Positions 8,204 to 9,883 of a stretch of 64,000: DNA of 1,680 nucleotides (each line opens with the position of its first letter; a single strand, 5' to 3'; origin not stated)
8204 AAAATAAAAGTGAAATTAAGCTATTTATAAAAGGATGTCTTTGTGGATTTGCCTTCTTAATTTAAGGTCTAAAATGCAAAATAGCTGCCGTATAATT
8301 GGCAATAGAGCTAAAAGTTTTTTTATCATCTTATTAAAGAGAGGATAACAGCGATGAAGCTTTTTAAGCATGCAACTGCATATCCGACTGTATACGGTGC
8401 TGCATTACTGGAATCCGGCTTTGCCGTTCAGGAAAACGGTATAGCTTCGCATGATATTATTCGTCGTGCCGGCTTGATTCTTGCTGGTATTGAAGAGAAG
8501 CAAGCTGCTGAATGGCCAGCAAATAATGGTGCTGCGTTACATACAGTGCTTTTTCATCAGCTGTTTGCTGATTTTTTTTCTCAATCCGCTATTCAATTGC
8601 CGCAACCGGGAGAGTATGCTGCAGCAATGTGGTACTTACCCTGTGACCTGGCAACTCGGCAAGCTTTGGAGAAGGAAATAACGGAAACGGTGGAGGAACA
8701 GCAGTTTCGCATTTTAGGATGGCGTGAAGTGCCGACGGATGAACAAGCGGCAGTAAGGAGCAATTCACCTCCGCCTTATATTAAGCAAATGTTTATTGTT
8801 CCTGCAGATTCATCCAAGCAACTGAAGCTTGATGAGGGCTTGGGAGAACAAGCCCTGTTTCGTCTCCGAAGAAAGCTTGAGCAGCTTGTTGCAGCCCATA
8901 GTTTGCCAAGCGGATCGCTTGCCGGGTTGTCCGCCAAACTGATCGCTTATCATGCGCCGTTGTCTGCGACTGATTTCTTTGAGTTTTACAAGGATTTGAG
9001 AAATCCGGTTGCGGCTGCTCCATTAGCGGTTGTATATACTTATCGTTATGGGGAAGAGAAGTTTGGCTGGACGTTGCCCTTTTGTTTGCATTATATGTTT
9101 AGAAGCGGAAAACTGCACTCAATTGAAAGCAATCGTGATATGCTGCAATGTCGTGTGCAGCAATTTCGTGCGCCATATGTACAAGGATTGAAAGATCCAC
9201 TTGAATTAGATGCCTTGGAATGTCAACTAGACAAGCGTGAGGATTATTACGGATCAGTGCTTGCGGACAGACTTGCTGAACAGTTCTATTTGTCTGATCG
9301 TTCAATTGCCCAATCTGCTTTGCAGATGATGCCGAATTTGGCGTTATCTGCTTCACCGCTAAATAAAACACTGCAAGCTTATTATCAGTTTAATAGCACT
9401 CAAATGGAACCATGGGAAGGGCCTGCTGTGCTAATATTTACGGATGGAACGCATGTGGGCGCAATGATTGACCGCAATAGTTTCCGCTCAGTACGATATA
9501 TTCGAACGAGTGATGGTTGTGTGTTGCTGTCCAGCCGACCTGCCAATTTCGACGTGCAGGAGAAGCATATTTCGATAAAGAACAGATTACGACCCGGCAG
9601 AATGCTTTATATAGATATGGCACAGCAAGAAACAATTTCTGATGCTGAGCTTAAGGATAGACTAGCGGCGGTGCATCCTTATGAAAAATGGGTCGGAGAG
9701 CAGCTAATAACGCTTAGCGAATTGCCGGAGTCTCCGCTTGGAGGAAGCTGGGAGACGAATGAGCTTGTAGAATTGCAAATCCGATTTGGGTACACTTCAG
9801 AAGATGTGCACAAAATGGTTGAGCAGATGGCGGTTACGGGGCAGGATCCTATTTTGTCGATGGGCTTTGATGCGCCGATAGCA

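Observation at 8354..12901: Glutamate synthase paralogue with a dismantled glutaminase but intact FMN/2-OG/Fe-S core and no small subunit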

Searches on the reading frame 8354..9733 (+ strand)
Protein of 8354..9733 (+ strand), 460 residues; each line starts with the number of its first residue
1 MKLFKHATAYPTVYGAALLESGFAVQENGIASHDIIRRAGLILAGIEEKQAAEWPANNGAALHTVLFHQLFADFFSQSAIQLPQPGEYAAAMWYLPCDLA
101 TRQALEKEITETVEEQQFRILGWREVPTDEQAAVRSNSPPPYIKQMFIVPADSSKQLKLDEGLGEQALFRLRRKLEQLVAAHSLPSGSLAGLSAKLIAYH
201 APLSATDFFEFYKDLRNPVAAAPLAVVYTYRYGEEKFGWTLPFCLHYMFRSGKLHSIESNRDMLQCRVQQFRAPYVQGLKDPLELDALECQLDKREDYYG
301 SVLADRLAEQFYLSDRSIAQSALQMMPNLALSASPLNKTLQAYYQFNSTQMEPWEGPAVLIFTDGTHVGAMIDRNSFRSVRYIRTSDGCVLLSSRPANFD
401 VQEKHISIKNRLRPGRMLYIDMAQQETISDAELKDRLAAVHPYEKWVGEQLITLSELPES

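Call 56: search_solved_structures(query=window:8354-9670:+, show_alignments=5, max_evalue=0.00001)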
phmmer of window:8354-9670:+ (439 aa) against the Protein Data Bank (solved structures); distinct sequences matched with E-value up to 0.00001: 5.
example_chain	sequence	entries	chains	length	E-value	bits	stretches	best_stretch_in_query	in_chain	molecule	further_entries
7mfm_G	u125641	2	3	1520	6.9e-46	160.4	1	28-438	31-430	Glutamate synthase (NADPH) large chain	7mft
1llw_A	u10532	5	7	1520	1.2e-36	129.9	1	22-437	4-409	Ferredoxin-dependent glutamate synthase | FERREDOXIN-DEPENDENT GLUTAMATE SYNTHASE 2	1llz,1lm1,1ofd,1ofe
6s6s_A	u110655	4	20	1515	1.6e-29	106.5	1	52-438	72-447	Glutamate synthase [NADPH] large chain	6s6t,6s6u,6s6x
2vdc_A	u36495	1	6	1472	1.7e-29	106.4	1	52-438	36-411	GLUTAMATE SYNTHASE [NADPH] LARGE CHAIN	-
1ea0_A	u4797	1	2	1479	1.7e-29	106.4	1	52-438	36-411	GLUTAMATE SYNTHASE [NADPH] LARGE CHAIN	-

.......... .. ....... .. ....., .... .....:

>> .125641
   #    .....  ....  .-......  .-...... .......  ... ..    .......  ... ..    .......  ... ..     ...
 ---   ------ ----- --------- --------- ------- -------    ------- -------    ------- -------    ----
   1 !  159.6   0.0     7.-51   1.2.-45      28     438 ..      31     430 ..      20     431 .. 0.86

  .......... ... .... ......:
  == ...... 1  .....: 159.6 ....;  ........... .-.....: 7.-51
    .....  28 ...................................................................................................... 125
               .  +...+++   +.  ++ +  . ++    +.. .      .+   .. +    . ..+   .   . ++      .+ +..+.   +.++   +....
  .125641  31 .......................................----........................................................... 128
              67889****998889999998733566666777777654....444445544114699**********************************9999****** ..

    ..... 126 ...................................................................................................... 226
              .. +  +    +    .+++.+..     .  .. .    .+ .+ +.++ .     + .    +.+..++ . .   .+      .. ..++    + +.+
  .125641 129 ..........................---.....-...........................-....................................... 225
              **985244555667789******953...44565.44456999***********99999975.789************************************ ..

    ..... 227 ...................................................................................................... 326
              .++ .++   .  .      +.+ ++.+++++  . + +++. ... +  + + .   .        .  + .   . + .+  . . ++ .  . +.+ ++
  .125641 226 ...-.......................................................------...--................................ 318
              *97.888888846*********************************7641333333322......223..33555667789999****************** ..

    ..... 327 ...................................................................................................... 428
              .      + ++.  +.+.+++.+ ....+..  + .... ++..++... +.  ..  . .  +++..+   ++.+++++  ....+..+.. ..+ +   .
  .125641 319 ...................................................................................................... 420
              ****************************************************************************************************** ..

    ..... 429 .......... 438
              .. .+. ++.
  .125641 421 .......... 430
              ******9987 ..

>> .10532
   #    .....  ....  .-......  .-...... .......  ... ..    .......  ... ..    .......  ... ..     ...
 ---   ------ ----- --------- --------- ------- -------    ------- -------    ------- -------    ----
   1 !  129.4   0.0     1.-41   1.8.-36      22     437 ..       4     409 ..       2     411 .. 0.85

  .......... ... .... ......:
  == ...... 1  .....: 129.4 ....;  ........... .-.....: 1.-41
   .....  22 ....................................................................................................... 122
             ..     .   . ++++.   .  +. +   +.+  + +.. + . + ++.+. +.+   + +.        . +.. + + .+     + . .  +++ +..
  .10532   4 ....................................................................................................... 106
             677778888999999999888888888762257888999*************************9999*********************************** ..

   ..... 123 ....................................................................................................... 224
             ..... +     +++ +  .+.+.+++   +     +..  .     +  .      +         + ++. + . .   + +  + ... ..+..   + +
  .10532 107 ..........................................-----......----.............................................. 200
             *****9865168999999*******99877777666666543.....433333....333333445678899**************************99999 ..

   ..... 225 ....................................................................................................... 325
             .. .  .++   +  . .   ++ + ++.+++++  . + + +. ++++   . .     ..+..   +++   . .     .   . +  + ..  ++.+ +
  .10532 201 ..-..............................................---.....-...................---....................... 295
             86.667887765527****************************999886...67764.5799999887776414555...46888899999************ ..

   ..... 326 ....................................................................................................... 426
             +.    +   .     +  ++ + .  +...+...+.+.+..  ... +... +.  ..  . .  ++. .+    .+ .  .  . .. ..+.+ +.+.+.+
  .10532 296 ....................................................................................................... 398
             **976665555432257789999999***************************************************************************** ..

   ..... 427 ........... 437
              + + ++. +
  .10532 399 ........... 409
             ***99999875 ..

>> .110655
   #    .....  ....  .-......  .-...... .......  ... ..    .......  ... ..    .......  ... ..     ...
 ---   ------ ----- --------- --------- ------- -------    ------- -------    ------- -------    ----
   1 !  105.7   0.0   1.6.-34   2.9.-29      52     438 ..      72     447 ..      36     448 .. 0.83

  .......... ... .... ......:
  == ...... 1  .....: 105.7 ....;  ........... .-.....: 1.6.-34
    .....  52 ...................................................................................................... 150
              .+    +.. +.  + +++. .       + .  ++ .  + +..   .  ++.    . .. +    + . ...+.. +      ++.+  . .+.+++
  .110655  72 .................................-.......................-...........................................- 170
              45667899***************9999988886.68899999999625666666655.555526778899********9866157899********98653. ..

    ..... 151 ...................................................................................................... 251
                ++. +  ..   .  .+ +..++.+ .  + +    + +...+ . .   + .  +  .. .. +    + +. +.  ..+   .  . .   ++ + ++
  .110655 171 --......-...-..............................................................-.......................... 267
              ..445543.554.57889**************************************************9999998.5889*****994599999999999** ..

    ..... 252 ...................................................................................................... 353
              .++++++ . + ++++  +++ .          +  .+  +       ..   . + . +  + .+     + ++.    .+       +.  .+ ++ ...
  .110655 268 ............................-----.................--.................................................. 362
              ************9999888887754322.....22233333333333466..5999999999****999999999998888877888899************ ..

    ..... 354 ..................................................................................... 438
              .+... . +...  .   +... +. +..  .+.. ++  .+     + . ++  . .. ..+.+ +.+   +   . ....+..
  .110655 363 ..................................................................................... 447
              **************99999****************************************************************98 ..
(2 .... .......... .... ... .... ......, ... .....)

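Call 66: search_protein_representatives(protein=window:8354-9733:+)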
Query: 460 residues. Proteins with E-value up to 0.001 (for the whole library): 3658; up to 1e-10: 1463; up to 1e-30: 165. The best 150 are listed.
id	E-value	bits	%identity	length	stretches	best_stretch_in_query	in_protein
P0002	5.0e-123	427.9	46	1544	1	8-459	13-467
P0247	2.9e-59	217.7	33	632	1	21-459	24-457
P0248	4.4e-56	207.3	31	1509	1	21-457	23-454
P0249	2.6e-55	204.7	33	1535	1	22-457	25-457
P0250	4.2e-55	204.0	33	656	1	22-459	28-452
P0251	1.9e-52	195.3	31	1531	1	22-459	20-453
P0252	4.3e-52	194.1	33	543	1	28-459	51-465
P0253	4.3e-52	194.1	32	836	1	27-459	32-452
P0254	9.7e-52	193.0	33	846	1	27-459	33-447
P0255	4.9e-50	187.3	31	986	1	22-459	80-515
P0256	3.8e-49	184.4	30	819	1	22-454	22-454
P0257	4.6e-49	184.1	29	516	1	23-453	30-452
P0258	8.2e-49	183.3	31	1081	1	22-459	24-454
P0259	1.0e-48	183.0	29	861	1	22-456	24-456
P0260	5.0e-48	180.7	31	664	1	22-454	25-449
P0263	3.6e-47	177.9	30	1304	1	24-459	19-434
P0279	2.3e-43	165.3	31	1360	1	59-455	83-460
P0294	1.9e-41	159.0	28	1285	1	23-459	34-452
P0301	1.4e-40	156.2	29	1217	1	24-459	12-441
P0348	4.9e-35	137.9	28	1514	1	27-458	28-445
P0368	1.6e-33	132.9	31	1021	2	167-448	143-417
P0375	4.1e-33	131.6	29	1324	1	87-456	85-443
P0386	3.9e-32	128.4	29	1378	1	90-450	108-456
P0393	1.5e-31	126.4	25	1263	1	22-450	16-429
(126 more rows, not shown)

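Call 69: list_cluster_members(proteins=[P0348, P0368, P0263, P0279, P0294, P0301, P0375, P0386, P0393])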
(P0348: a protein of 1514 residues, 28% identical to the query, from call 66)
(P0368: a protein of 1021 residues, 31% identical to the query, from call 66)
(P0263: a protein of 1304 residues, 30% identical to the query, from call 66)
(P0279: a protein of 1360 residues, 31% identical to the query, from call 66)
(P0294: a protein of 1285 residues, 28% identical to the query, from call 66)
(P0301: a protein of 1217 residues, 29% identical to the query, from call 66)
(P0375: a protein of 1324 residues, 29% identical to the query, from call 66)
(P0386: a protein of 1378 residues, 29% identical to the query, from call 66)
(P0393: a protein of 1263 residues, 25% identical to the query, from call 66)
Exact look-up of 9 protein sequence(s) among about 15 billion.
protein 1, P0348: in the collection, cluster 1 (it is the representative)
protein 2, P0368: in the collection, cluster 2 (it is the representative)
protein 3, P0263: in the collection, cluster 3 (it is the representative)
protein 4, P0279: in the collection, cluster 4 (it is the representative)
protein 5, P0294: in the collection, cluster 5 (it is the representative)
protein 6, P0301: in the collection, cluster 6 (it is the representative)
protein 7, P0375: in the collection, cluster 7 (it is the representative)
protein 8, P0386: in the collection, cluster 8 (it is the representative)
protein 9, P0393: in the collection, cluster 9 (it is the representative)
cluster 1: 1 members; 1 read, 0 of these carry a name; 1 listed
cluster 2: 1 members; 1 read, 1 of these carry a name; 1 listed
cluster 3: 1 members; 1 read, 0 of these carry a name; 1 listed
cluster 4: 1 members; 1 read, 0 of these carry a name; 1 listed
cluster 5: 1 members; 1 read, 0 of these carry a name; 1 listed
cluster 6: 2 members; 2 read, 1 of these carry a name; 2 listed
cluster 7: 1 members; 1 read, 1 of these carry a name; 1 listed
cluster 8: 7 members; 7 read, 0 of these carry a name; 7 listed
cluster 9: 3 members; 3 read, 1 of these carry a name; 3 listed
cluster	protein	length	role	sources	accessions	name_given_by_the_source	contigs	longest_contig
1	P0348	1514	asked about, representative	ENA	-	-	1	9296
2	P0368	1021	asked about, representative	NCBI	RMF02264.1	MAG: glutamate synthase subunit alpha, partial [Chloroflexi bacterium]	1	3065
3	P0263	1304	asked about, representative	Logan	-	-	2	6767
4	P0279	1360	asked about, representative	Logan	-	-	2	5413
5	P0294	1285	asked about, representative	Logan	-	-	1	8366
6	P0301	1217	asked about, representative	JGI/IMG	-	-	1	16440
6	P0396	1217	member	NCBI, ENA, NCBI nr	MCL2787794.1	MAG: glutamate synthase-related protein [Micrococcales bacterium] | glutamate synthase-related protein [Micrococcales bacterium]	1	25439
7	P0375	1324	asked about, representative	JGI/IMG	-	glutamate synthase domain-containing protein 1/glutamate synthase domain-containing ...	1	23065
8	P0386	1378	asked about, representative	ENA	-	-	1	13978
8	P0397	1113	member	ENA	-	-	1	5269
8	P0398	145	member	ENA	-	-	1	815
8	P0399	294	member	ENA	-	-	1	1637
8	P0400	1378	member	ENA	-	-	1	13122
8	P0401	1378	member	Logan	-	-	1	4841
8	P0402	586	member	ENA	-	-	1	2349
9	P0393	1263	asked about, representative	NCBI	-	-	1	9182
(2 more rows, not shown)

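Call 70: find_encoding_contigs(protein=P0348, flank=5000, max_places=2)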
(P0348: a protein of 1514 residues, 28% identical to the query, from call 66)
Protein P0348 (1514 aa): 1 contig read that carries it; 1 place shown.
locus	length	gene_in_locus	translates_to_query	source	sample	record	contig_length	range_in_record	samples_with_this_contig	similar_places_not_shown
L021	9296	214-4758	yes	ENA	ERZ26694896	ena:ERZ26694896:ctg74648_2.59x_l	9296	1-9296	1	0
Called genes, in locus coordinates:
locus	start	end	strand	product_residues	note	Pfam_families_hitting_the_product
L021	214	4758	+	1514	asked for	PF00310:GATase_2, PF04898:Glu_syn_central, PF01645:Glu_synthase, PF01493:GXGXG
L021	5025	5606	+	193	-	-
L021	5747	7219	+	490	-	PF14691:Fer4_20, PF00070:Pyr_redox (weak), PF01266:DAO (faint), PF03486:HI0933_like (faint), PF07992:Pyr_redox_2, PF01593:Amino_oxidase (weak), PF13450:NAD_binding_8, PF13738:Pyr_redox_3 (faint)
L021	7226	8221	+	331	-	PF01979:Amidohydro_1 (weak), PF04909:Amidohydro_2 (weak)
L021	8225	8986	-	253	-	PF13085:Fer2_3, PF13187:Fer4_9 (faint), PF12797:Fer4_2 (faint), PF00037:Fer4 (weak), PF12837:Fer4_6 (weak), PF12838:Fer4_7, PF13183:Fer4_8, PF13237:Fer4_10, +2 more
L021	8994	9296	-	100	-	?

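Call 72: find_homologous_proteins(query=P0348, max_evalue=1e-100)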
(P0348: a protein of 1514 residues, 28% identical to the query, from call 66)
Query P0348 (1514 aa): 1479 proteins with E <= 1e-100 among 8000 candidates; the best 120 are listed.
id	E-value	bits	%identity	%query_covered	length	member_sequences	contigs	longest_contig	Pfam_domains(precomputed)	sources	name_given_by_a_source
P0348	0.0e+0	3447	100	100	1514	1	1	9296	PF01493.26,PF00310.27,PF04898.21,PF01645.24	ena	-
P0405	0.0e+0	1557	47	99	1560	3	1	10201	PF01493.26,PF00310.27,PF04898.21,PF01645.24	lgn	-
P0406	0.0e+0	1557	48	99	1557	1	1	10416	PF01493.26,PF00310.27,PF04898.21,PF01645.24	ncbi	-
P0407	0.0e+0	1549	48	99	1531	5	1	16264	PF01493.26,PF00310.27,PF04898.21,PF01645.24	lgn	-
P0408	0.0e+0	1547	47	99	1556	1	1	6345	PF01493.26,PF00310.27,PF04898.21,PF01645.24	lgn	-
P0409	0.0e+0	1545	47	99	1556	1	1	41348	PF01493.26,PF00310.27,PF04898.21,PF01645.24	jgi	-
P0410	0.0e+0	1540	47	100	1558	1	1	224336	PF01493.26,PF00310.27,PF04898.21,PF01645.24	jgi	jgi:glutamate synthase domain-containing protein 2/glutamate synthase domain-containing protein 1/gl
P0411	0.0e+0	1538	47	99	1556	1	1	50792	PF01493.26,PF00310.27,PF04898.21,PF01645.24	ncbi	ncbi:MAG: glutamate synthase large subunit [Oceanipulchritudo sp.]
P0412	0.0e+0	1536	47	99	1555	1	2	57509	PF01493.26,PF00310.27,PF04898.21,PF01645.24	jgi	-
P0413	0.0e+0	1535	47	99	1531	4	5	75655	PF01493.26,PF00310.27,PF04898.21,PF01645.24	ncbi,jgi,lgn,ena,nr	ncbi:MAG TPA: glutamate synthase large subunit [Bacillota bacterium]|nr:glutamate synthase large sub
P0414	0.0e+0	1532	47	99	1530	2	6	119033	PF01493.26,PF00310.27,PF04898.21,PF01645.24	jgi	jgi:glutamate synthase (ferredoxin)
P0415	0.0e+0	1531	47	99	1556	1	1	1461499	PF01493.26,PF00310.27,PF04898.21,PF01645.24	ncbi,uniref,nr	ncbi:glutamate synthase large subunit [Puniceicoccales bacterium CK1056]|uniref:Glutamate synthase [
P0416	0.0e+0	1529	47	99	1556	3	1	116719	PF01493.26,PF00310.27,PF04898.21,PF01645.24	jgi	jgi:glutamate synthase (ferredoxin)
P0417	0.0e+0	1527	47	99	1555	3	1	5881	PF01493.26,PF00310.27,PF04898.21,PF01645.24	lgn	-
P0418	0.0e+0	1522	47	99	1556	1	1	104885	PF01493.26,PF00310.27,PF04898.21,PF01645.24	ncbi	-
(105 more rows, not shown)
